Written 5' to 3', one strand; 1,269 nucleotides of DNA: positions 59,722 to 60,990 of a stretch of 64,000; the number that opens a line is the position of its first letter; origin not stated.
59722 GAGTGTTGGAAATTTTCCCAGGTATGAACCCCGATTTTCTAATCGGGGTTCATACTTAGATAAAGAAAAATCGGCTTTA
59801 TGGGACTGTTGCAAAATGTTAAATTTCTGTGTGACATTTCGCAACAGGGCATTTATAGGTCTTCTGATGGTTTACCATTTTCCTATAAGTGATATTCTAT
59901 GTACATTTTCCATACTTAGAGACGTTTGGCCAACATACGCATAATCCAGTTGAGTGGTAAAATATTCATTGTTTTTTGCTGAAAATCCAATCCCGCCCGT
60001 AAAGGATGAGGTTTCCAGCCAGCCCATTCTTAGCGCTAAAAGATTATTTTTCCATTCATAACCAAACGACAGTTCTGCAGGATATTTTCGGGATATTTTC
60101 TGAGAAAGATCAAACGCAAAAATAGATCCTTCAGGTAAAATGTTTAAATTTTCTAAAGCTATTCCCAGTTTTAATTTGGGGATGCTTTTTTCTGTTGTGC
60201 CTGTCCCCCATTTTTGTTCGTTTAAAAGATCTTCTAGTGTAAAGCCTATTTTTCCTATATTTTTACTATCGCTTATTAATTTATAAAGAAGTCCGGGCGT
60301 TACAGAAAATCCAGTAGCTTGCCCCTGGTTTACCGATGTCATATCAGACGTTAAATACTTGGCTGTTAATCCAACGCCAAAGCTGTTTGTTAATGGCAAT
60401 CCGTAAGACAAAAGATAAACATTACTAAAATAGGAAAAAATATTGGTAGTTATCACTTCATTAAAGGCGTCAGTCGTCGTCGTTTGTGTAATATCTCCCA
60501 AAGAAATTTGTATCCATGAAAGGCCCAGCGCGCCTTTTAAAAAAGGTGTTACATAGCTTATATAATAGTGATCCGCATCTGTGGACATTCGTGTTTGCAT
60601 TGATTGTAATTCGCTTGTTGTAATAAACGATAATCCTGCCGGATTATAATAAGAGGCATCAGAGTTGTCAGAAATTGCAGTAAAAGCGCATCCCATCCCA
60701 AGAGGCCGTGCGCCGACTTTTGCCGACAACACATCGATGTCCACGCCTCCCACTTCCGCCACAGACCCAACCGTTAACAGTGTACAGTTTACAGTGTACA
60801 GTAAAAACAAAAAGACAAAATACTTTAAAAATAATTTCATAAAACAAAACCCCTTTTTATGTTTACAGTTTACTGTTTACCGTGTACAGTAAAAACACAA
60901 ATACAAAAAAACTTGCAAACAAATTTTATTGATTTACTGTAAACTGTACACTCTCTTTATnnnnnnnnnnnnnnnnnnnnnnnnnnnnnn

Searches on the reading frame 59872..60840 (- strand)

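Call 57: search_protein_families(library=pfam, proteins=[window:59872-60840:-], max_evalue=0.001)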
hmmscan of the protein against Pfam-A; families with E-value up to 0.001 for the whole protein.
window:59872-60840:- (322 aa): 1 family
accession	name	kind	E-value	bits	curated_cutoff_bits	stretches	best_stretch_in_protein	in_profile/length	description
PF03687.19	UPF0164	-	0.00023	20.6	21.4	1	32-160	38-166/325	Uncharacterised protein family (UPF0164)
